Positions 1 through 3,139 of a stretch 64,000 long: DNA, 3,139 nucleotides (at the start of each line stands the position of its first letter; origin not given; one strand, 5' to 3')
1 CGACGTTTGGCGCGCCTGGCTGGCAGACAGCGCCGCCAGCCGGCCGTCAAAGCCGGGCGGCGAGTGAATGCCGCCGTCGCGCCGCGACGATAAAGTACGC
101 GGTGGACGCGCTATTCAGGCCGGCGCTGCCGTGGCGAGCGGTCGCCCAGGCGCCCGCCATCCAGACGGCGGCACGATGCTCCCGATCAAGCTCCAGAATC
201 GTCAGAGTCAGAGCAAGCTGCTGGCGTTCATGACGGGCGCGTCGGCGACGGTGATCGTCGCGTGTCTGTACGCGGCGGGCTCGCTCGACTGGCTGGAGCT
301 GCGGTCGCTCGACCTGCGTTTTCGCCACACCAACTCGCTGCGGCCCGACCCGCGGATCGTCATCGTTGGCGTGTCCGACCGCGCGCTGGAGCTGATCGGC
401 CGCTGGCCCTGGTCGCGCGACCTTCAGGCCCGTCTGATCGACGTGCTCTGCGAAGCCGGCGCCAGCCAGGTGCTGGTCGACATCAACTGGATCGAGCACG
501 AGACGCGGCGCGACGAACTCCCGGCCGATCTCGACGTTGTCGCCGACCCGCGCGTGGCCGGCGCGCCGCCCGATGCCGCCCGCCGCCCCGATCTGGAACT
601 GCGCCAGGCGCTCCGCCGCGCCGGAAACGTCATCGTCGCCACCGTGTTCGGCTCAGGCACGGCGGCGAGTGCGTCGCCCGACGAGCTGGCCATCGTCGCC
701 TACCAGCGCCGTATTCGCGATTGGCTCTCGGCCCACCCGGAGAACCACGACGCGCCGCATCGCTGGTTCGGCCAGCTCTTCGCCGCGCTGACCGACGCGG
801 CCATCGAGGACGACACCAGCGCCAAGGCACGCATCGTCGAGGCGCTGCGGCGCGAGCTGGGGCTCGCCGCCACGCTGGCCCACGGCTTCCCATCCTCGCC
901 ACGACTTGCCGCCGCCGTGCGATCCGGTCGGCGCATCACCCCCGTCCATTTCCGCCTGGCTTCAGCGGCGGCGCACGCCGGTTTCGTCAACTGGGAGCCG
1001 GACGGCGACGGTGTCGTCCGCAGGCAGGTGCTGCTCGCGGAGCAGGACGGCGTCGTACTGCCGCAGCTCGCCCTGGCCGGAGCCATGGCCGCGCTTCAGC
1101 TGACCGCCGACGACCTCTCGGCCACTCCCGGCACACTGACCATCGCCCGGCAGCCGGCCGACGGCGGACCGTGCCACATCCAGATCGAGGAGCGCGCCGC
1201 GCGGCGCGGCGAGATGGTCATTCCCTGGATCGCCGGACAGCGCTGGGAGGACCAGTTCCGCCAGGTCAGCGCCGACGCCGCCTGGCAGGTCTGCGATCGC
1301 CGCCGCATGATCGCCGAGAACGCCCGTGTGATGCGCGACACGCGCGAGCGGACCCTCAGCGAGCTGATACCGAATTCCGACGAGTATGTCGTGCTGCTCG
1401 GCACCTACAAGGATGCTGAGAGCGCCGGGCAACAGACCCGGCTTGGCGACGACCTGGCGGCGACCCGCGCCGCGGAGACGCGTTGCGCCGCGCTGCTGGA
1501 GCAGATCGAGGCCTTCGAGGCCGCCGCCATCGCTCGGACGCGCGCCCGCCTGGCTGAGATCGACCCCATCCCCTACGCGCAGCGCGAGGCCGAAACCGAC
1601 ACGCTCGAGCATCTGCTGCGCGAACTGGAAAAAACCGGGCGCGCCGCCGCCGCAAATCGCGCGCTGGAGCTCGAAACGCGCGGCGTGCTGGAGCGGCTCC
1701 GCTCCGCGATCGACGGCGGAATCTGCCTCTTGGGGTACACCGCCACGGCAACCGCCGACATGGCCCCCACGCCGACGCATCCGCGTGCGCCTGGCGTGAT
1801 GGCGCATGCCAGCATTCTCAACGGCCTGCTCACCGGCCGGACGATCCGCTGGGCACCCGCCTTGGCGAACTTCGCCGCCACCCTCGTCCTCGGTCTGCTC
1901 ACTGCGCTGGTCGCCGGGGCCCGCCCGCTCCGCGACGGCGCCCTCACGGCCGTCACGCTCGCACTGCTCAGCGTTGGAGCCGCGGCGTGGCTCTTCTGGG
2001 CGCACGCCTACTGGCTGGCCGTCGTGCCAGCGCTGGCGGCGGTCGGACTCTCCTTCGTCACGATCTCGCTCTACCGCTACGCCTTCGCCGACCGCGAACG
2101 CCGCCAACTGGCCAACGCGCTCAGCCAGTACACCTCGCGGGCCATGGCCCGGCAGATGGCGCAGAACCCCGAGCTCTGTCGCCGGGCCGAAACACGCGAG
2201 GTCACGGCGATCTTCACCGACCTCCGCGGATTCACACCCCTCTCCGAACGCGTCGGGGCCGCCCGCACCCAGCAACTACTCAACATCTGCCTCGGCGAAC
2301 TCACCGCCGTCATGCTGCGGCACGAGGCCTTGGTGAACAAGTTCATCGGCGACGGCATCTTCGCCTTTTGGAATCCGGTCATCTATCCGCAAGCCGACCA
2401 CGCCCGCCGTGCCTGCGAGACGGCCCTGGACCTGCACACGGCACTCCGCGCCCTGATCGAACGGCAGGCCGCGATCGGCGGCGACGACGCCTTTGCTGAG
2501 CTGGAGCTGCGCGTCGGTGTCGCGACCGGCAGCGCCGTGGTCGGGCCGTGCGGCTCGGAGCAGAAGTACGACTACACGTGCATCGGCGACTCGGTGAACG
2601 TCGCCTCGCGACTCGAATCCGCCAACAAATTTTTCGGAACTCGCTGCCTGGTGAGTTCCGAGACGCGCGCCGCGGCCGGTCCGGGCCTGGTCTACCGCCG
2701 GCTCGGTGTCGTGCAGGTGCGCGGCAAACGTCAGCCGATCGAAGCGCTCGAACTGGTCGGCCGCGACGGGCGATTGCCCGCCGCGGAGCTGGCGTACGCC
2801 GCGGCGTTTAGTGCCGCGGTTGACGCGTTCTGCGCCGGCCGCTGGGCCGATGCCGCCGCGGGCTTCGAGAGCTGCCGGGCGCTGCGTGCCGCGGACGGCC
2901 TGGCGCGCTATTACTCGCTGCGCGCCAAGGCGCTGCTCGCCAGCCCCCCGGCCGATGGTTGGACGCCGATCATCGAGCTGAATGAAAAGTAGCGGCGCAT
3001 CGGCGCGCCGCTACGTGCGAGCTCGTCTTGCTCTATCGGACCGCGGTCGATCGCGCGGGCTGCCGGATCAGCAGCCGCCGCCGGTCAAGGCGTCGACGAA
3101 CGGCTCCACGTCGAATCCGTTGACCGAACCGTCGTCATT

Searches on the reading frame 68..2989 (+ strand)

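Call 48: search_protein_families(library=pfam, proteins=[window:68-2989:+], max_evalue=0.0001)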
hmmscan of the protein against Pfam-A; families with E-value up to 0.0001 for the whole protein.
window:68-2989:+ (974 aa): 2 families
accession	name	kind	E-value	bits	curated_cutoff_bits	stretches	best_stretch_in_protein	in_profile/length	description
PF05226.16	CHASE2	-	6.4e-41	141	26.3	1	62-612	4-255/257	CHASE2 domain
PF00211.25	Guanylate_cyc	-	5.4e-17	62.4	21.9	1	708-889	5-175/183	Adenylate and Guanylate cyclase catalytic domain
